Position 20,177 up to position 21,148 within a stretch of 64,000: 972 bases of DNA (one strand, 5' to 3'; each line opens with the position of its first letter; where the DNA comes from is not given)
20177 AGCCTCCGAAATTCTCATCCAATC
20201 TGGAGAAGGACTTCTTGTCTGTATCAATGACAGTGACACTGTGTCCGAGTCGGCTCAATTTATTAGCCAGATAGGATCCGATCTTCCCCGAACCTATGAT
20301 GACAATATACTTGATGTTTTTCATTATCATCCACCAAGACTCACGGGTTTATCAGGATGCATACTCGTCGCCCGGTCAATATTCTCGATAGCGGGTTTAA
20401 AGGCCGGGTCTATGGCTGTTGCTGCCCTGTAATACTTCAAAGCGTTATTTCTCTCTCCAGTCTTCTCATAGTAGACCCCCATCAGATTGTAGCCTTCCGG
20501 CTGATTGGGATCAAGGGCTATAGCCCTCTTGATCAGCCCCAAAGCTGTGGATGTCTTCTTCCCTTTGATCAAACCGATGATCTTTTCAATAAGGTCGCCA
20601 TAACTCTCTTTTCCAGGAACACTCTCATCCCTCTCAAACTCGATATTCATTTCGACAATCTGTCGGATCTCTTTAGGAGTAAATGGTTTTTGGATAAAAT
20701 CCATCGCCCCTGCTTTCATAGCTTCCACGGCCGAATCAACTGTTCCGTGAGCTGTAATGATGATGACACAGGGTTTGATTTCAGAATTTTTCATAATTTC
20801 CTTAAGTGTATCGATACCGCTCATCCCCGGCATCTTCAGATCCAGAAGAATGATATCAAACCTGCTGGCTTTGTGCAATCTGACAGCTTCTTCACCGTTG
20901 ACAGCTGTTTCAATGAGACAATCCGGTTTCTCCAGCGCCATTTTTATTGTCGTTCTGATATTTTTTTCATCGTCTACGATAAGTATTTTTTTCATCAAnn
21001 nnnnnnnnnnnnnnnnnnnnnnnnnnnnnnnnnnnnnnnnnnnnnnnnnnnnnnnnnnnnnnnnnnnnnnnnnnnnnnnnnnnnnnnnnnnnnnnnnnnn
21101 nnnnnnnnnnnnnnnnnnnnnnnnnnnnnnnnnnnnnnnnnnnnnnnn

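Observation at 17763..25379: K+ uptake genes (trkA-N, trkA, trkH) fused into an operon with a hybrid HK, an HK and a REC-TPR regulator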

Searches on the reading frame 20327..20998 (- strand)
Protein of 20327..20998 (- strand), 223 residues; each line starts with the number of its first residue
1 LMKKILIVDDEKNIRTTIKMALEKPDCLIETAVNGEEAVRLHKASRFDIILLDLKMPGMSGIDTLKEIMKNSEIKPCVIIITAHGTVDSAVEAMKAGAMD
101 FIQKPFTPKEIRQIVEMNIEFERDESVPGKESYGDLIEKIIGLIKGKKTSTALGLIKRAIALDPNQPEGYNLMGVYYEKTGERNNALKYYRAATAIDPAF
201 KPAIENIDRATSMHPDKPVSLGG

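Call 5: search_protein_families(library=pfam, proteins=[window:20327-20998:-], max_evalue=0.01)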
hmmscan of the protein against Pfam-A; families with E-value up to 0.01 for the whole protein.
window:20327-20998:- (223 aa): 10 families
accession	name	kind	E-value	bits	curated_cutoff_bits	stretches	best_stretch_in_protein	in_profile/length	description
PF00072.30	Response_reg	-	1.5e-32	112.5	30.2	1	5-115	1-110/111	Response regulator receiver domain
PF07719.23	TPR_2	-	1.4e-07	31.5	27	1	167-199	1-33/34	Tetratricopeptide repeat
PF00515.34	TPR_1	-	1.3e-06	28.4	27.8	1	168-199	2-33/34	Tetratricopeptide repeat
PF13414.12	TPR_11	-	1.6e-06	28.2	26.8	1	157-181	18-42/42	TPR repeat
PF13181.12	TPR_8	-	5.7e-06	26.5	25.7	1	168-199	2-33/34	Tetratricopeptide repeat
PF13428.12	TPR_14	-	0.00012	22.8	23.5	0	168-200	2-34/44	Tetratricopeptide repeat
PF13431.12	TPR_17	-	0.00017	22.1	24.4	1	156-182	2-28/34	Tetratricopeptide repeat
PF13176.12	TPR_7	-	0.0023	18.4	27.9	0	173-199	5-33/36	Tetratricopeptide repeat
PF25063.1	ARM_TT21_C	-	0.0037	17.6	35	1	143-199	105-161/209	Tetratricopeptide repeat protein 21 C-terminal ARM domain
PF13371.12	TPR_9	-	0.0052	17.2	35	0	147-198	9-60/73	Tetratricopeptide repeat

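Call 6: search_protein_families(library=ncbifam, proteins=[window:20327-20998:-], max_evalue=0.01)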
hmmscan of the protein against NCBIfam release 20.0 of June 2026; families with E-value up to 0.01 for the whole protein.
window:20327-20998:- (223 aa): 113 families (the best 25 are shown)
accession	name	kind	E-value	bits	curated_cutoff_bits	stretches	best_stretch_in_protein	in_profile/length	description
NF008469.0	PRK11361.1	equivalog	6.4e-28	97.6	714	1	2-120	4-121/461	acetoacetate metabolism transcriptional regulator AtoC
NF006900.1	PRK09390.1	equivalog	5.9e-25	88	255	1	4-132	6-132/203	response regulator FixJ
NF053854.1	RespRegPhoBBctds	equivalog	1.9e-23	83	270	1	5-117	1-113/225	two-component system response regulator PhoB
TIGR01818.1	ntrC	equivalog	1.2e-22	80.4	558.6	1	5-126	1-121/463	nitrogen regulation protein NR(I)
NF041946.1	LuxO_transreg_Vib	equivalog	3e-22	79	800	1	8-125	2-118/463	quorum-sensing sigma-54 dependent transcriptional regulator LuxO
NF051870.1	NAssimRespRegNtrX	equivalog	3.1e-22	79.1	600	1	2-123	1-123/452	nitrogen assimilation response regulator NtrX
NF001965.0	PRK00742.1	subfamily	7.4e-22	78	293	1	3-108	4-111/357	chemotaxis-specific protein-glutamate methyltransferase CheB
TIGR02154.1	PhoB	equivalog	8.7e-22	77.5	296.2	1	1-116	1-117/226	phosphate regulon transcriptional regulator PhoB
NF040689.1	MtrAB_MtrA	equivalog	5.5e-21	74.9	300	1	5-119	1-113/219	MtrAB system response regulator MtrA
NF045944.1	ResRegRpaBCyano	equivalog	9.5e-21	74.2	330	1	6-117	1-110/229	response regulator transcription factor RpaB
NF047793.1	ResRegPgtA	equivalog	1.7e-20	73.3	650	1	3-125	6-126/414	two-component system response regulator PgtA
NF008176.1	PRK10923.1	equivalog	1.7e-20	73.1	620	1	4-142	5-142/469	nitrogen regulation protein NR(I)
NF012227.0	AdeR_RR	equivalog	7.5e-20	71.4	340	1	3-116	12-123/239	efflux system response regulator transcription factor AdeR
NF045991.1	RespRegCtrARhodob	equivalog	1.5e-19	70.6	350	1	4-111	2-108/224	response regulator transcription factor CtrA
NF009206.0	PRK12555.1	subfamily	2.8e-19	69.3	342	1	4-108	2-108/340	chemotaxis-specific protein-glutamate methyltransferase CheB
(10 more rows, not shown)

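Call 9: find_homologous_proteins(query=window:20327-20995:-, max_evalue=1e-10)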
Query window:20327-20995:- (222 aa): 2968 proteins with E <= 1e-10 among 3921 candidates; the best 120 are listed.
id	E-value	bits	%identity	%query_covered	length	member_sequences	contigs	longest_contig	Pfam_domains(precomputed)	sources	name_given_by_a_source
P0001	1.6e-130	451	95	100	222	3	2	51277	PF13414.13,PF00515.35,PF13181.13,PF00072.31,PF07719.24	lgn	-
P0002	9.7e-120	416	88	100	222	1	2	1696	PF13414.13,PF00515.35,PF13428.13,PF00072.31,PF07719.24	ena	-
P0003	8.8e-85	302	66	100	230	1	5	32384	PF00072.31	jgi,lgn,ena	jgi:DNA-binding NtrC family response regulator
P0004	3.0e-56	208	50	99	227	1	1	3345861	PF13431.13,PF13432.13,PF00072.31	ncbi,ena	-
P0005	4.1e-56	208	50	99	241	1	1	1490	PF14559.13,PF13431.13,PF13414.13,PF00515.35,PF13424.13,PF13432.13,PF13428.13,PF13181.13,PF00072.31,PF07719.24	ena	-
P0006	1.2e-55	206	52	99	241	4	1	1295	PF13431.13,PF13432.13,PF13428.13,PF13181.13,PF00072.31,PF07719.24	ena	-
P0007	1.9e-55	206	51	100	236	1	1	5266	PF14559.13,PF13414.13,PF00515.35,PF13432.13,PF13428.13,PF13181.13,PF00072.31,PF07719.24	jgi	jgi:DNA-binding response OmpR family regulator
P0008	2.1e-55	206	50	99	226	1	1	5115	PF13414.13,PF00515.35,PF00072.31,PF07719.24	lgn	-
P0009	2.9e-55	205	51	95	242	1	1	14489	PF14559.13,PF13431.13,PF13414.13,PF00515.35,PF13432.13,PF13428.13,PF00072.31,PF07719.24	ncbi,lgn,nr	ncbi:MAG: response regulator [Desulfobacterales bacterium]|nr:response regulator [Desulfobacterales 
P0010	4.3e-55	205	51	99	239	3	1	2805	PF13431.13,PF00515.35,PF13432.13,PF13428.13,PF00072.31,PF07719.24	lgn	-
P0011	4.8e-55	204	49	99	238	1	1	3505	PF25063.1,PF13414.13,PF00515.35,PF13428.13,PF13181.13,PF00072.31,PF07719.24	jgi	jgi:DNA-binding response OmpR family regulator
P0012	4.8e-55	204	49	99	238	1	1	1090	PF25063.1,PF13414.13,PF00515.35,PF13428.13,PF13181.13,PF00072.31,PF07719.24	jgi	jgi:DNA-binding response OmpR family regulator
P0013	4.9e-55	204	49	99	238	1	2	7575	PF25063.1,PF13414.13,PF00515.35,PF13428.13,PF13181.13,PF00072.31,PF07719.24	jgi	jgi:DNA-binding response OmpR family regulator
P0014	5.3e-55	204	50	99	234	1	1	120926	PF14559.13,PF13432.13,PF13428.13,PF00072.31,PF07719.24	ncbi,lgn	-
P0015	5.8e-55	204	48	100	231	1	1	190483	PF00072.31,PF07719.24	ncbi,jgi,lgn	-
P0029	4.5e-54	201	49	99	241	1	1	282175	PF13431.13,PF13414.13,PF00515.35,PF13432.13,PF13428.13,PF13181.13,PF00072.31,PF07719.24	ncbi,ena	-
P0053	2.7e-53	199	49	94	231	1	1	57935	PF00072.31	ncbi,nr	ncbi:MAG: response regulator [Planctomycetes bacterium]|nr:response regulator [Planctomycetota bacte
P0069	5.8e-53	198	50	95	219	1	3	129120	PF13414.13,PF00515.35,PF13428.13,PF13181.13,PF00072.31,PF07719.24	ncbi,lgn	ncbi:MAG: response regulator [Candidatus Fermentibacteraceae bacterium]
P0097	1.6e-52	196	50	94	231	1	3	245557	PF13414.13,PF00515.35,PF13428.13,PF13181.13,PF00072.31,PF07719.24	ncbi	-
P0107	2.3e-52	196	50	98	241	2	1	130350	PF13431.13,PF13414.13,PF00515.35,PF13432.13,PF13428.13,PF13181.13,PF00072.31,PF07719.24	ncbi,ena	-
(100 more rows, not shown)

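Call 11: find_related_loci(query=A1, collection=genome_contigs, flank=10000)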
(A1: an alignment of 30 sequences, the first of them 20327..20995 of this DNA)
Query A1 (222 aa) in genome_contigs; peptide patterns used: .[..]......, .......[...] (x = any residue, [..] = any of these).
600 stretches matched a pattern (row limit reached: there are more); 570 encode a relative of the query (tblastn E <= 1e-3); the best 80 are kept; 80 distinct loci.
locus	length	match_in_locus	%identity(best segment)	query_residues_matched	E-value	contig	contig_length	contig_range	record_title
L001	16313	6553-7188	51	2-215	3e-60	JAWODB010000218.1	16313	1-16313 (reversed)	MAG: Phycisphaerae bacterium isolate BLK5-1.bin.98 k191_891490, whole genome shotgun sequence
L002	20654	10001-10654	48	2-221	5e-58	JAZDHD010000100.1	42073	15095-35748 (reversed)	MAG: Pseudomonadota bacterium isolate MEGAHIT-group-0.299 k141_123612, whole genome shotgun sequence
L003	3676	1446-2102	49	2-222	3e-57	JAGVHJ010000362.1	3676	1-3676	MAG: Desulfobacterales bacterium isolate DeMMO2_31 c_000000005388, whole genome shotgun sequence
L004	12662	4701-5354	46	2-221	2e-57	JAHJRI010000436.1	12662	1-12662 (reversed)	MAG: bacterium isolate OS_PC_MetaG.mb.142 OS_PC_MetaG.mb.142_k141_697689, whole genome shotgun sequence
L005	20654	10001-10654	48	2-221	4e-57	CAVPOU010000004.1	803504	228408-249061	MAG: uncultured delta proteobacterium isolate MFD00032.bin.1.150 genome assembly, contig: contig_12661, whole genome sho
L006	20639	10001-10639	45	2-216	2e-56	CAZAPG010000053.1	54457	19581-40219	MAG TPA_asm: uncultured Caldilineaceae bacterium isolate binchicken_co350_69 genome assembly, contig: NODE_917_length_54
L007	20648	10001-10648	47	4-221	6e-56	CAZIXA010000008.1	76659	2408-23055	MAG TPA_asm: uncultured Clostridia bacterium isolate SRP323688_co1_183 genome assembly, contig: NODE_670_length_76659_co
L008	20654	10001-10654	48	2-221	7e-56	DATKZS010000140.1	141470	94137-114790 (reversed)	MAG TPA_asm: bacterium isolate SMAG_U14251 k141_3846029, whole genome shotgun sequence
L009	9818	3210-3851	45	2-221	7e-55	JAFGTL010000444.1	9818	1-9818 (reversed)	MAG: Candidatus Hydrogenedentota bacterium isolate Zod_Metabat.968 k87_7757609, whole genome shotgun sequence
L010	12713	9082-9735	46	2-221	4e-55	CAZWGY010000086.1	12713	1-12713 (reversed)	MAG TPA_asm: uncultured Desulfobacteraceae bacterium isolate SRP332253_co1_124 genome assembly, contig: NODE_8346_length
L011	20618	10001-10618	46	3-210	7e-55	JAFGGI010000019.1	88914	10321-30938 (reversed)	MAG: Sedimentisphaerales bacterium isolate Zod_Metabat.1380 k87_2691434, whole genome shotgun sequence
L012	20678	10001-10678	45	2-222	2e-54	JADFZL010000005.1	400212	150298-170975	MAG: Candidatus Riflebacteria bacterium isolate nHGRbin4 nHGR_bin4_NODE_5_length_400212_cov_27.805496, whole genome shot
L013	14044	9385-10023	46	3-217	3e-54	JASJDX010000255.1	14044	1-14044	MAG: Pleurocapsa sp. MO_192.B19 MO_192.c_2473, whole genome shotgun sequence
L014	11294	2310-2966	45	2-221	8e-54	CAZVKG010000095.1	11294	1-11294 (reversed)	MAG TPA_asm: uncultured Eubacteriales bacterium isolate SRP241341_co1_252 genome assembly, contig: NODE_6153_length_1129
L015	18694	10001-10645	46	4-221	5e-54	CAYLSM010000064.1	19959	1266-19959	MAG TPA_asm: uncultured Gemmatimonadales bacterium isolate binchicken_co20_334 genome assembly, contig: NODE_5309_length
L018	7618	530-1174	46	2-222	1e-52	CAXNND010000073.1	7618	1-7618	MAG: Desulfamplus sp. isolate MiH-14oct19-246 genome assembly, contig: MiH-14oct19-C21275, whole genome shotgun sequence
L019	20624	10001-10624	47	2-211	4e-52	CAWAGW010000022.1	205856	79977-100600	MAG: uncultured delta proteobacterium isolate MFD02416.bin.2.191 genome assembly, contig: contig_99198, whole genome sho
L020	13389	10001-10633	45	3-215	4e-51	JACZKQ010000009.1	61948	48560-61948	MAG: Phycisphaerae bacterium isolate MAG49 planctomycetaceae_1_contig_76211, whole genome shotgun sequence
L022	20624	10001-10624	45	2-209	1e-50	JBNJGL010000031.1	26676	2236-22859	MAG: Bacillota bacterium isolate Y22_45dBSe2.bin.1 NODE_1032_length_26676_cov_18.665688, whole genome shotgun sequence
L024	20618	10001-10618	42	3-211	7e-49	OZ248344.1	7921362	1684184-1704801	MAG: Rivularia sp. (in: cyanobacteria) isolate 23fe80d2-2bef-4b14-a7c1-d0d5c20622be genome assembly, chromosome: 2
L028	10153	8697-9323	45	2-212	1e-48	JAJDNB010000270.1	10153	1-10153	MAG: Deltaproteobacteria bacterium isolate ALJrbin.12 k141_8890411, whole genome shotgun sequence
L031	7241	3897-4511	44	4-210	8e-47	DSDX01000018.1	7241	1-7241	MAG TPA_asm: Candidatus Aminicenantes bacterium isolate SpSt-1229 Ga0116197_1000596, whole genome shotgun sequence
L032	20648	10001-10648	44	3-220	1e-46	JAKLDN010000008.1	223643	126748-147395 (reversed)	MAG: Spirochaetes bacterium isolate RA.bin110 RA.bin110_8, whole genome shotgun sequence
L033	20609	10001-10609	41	2-210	3e-43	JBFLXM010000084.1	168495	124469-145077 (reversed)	MAG: Thermodesulfobacteriota bacterium isolate MAG058 MAG058_84, whole genome shotgun sequence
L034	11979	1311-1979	34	2-221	6e-34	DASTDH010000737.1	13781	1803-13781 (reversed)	MAG TPA_asm: Chthoniobacterales bacterium isolate SMAG_U814 k141_1491451, whole genome shotgun sequence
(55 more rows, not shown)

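Call 18: find_encoding_contigs(protein=P0004, flank=10000, max_places=2)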
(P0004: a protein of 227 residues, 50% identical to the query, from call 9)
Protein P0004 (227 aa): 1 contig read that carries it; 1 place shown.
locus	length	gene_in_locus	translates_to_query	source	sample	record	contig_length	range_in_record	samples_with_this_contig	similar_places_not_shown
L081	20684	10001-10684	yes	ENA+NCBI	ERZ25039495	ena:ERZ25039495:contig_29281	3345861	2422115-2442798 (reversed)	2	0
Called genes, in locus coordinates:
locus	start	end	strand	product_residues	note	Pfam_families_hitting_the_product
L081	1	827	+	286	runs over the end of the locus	PF02737:3HCDH_N, PF00725:3HCDH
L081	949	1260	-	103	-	PF04972:BON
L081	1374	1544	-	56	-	PF07043:DUF1328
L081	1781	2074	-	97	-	-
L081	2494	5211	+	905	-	PF02629:CoA_binding, PF13380:CoA_binding_2, PF13607:Succ_CoA_lig, PF19045:Ligase_CoA_2 (weak), PF13549:ATP-grasp_5, PF13302:Acetyltransf_3, PF00583:Acetyltransf_1, PF13508:Acetyltransf_7 (weak)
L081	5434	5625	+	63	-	-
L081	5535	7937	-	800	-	PF05170:AsmA, PF05359:DUF748, PF13116:YhdP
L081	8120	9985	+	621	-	PF00672:HAMP, PF00989:PAS (faint), PF13426:PAS_9 (faint), PF00512:HisKA, PF02518:HATPase_c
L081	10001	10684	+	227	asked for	PF00072:Response_reg, PF13432:TPR_16 (faint), PF13431:TPR_17 (faint)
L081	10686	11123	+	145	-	PF13241:NAD_binding_7 (weak), PF02254:TrkA_N, PF02558:ApbA (weak)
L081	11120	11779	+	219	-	PF02254:TrkA_N, PF02080:TrkA_C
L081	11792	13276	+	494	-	PF02386:TrkH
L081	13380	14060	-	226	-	PF00230:MIP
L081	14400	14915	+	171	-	PF02542:YgbB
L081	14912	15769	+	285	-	PF00702:Hydrolase (faint), PF13344:Hydrolase_6, PF13242:Hydrolase_like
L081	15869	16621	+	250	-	PF00392:GntR, PF07702:UTRA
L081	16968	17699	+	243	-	PF00392:GntR, PF07702:UTRA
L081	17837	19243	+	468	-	PF00860:Xan_ur_permease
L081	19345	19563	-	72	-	PF00313:CSD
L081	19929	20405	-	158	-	-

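Call 19: find_encoding_contigs(protein=P0001, flank=10000, max_places=2)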
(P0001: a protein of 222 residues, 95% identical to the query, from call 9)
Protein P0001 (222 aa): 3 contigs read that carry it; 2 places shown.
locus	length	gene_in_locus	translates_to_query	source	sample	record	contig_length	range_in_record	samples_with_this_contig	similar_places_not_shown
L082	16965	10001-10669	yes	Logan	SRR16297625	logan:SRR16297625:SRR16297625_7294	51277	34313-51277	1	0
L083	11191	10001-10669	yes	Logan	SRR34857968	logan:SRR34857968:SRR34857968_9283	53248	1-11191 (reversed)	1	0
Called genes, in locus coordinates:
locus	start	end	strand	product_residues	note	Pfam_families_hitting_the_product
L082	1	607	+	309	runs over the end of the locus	PF00561:Abhydrolase_1, PF12146:Hydrolase_4, PF12697:Abhydrolase_6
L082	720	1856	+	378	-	-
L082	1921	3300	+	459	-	PF01523:PmbA_TldD_1st, PF19290:PmbA_TldD_2nd (faint), PF19289:PmbA_TldD_3rd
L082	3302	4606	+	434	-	PF01523:PmbA_TldD_1st (weak), PF19289:PmbA_TldD_3rd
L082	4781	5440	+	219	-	-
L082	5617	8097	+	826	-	PF02743:dCache_1, PF22309:HK-GC-Chemotax_sensor, PF13188:PAS_8 (weak), PF00512:HisKA (weak), PF02518:HATPase_c, PF00072:Response_reg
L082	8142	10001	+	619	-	PF00672:HAMP, PF00989:PAS, PF08448:PAS_4 (weak), PF13426:PAS_9 (weak), PF00512:HisKA, PF02518:HATPase_c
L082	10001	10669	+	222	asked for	PF00072:Response_reg, PF07719:TPR_2 (faint), PF13181:TPR_8 (faint), PF00515:TPR_1 (faint), PF13414:TPR_11 (faint)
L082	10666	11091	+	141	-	PF13241:NAD_binding_7 (weak), PF00070:Pyr_redox (weak), PF02254:TrkA_N, PF02558:ApbA (weak), PF03435:Sacchrp_dh_NADP (weak), PF03807:F420_oxidored (faint)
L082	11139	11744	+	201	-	PF02254:TrkA_N, PF02080:TrkA_C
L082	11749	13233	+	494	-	PF02386:TrkH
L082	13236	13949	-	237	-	-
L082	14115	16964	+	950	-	?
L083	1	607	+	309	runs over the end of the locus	PF00561:Abhydrolase_1, PF12146:Hydrolase_4, PF12697:Abhydrolase_6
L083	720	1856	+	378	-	-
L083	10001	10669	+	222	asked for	PF00072:Response_reg, PF07719:TPR_2 (faint), PF13181:TPR_8 (faint), PF00515:TPR_1 (faint), PF13414:TPR_11 (faint)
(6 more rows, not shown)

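Call 21: search_protein_families(library=pfam, proteins=[L018:1264-3309:+, L018:34-459:+, L006:11161-11547:+, L006:11563-12951:+, L006:12967-13719:+, L033:6137-8122:+, L033:4074-5924:+, L034:1985-2722:+, L034:2983-3846:+, L033:10635-10988:+], max_evalue=0.001)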
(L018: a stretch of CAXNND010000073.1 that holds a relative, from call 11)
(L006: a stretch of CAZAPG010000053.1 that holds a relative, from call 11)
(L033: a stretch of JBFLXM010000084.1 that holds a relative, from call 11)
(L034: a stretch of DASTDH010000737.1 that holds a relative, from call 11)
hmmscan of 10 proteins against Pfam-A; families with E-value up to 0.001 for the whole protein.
L018:1264-3309:+ (681 aa): 1 family
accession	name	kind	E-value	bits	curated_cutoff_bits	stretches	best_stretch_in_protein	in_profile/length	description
PF13520.12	AA_permease_2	-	2.1e-19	70.2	27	1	48-450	15-416/427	Amino acid permease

L018:34-459:+ (141 aa): 3 families
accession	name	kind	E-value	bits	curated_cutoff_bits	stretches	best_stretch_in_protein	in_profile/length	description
PF02518.31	HATPase_c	-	7.6e-31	107.3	26.4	1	33-139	2-109/111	Histidine kinase-, DNA gyrase B-, and HSP90-like ATPase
PF13581.12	HATPase_c_2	-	0.00015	22.2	27.4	1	33-115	28-110/127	Histidine kinase-like ATPase domain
PF14501.12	HATPase_c_5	-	0.00032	21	22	1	36-126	5-91/102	GHKL domain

L006:11161-11547:+ (128 aa): 3 families
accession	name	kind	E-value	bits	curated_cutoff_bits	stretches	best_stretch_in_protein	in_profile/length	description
PF02254.24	TrkA_N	-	3.5e-25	89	23.8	1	3-117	1-114/116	TrkA-N domain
PF13460.12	NAD_binding_10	-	5.2e-06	26.9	27.2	1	9-94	4-92/184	NAD(P)H-binding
PF01488.26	Shikimate_DH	-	6.2e-05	23.5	24.3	1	2-45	14-58/138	Shikimate / quinate 5-dehydrogenase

L006:11563-12951:+ (462 aa): 1 family
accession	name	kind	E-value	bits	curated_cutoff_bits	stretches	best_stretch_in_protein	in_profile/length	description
PF02386.22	TrkH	-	1e-43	150.1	27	1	56-448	61-495/502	Cation transport protein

L006:12967-13719:+ (250 aa): 2 families
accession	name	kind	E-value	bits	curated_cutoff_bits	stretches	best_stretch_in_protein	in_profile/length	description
PF02254.24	TrkA_N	-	2e-28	99.5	23.8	1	41-156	1-116/116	TrkA-N domain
PF02080.26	TrkA_C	-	5.2e-15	55.5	27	1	186-250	4-67/71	TrkA-C domain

L033:6137-8122:+ (661 aa): 2 families
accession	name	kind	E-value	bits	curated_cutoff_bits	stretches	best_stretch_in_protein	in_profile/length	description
PF02705.21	K_trans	-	4.6e-183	609.3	24.8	1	47-502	1-453/454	K+ potassium transporter integral membrane domain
PF22776.1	K_trans_C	-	1e-42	145.9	24.8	1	513-661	1-151/151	K+ potassium transporter C-terminal domain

L033:4074-5924:+ (616 aa): 1 family
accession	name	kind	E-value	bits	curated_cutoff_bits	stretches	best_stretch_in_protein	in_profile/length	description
PF13520.12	AA_permease_2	-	1.9e-20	73.6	27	1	38-442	4-406/427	Amino acid permease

L034:1985-2722:+ (245 aa): 3 families
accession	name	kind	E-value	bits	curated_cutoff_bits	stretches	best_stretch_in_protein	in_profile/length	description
PF00578.27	AhpC-TSA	-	2.1e-18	66.9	26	1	70-192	2-123/124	AhpC/TSA family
PF08534.16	Redoxin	-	7.9e-18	65.1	26.6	1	70-200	3-138/148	Redoxin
PF13098.12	Thioredoxin_2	-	0.00035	21.3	27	1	94-197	4-96/104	Thioredoxin-like domain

L034:2983-3846:+ (287 aa): 0 families

L033:10635-10988:+ (117 aa): 0 families
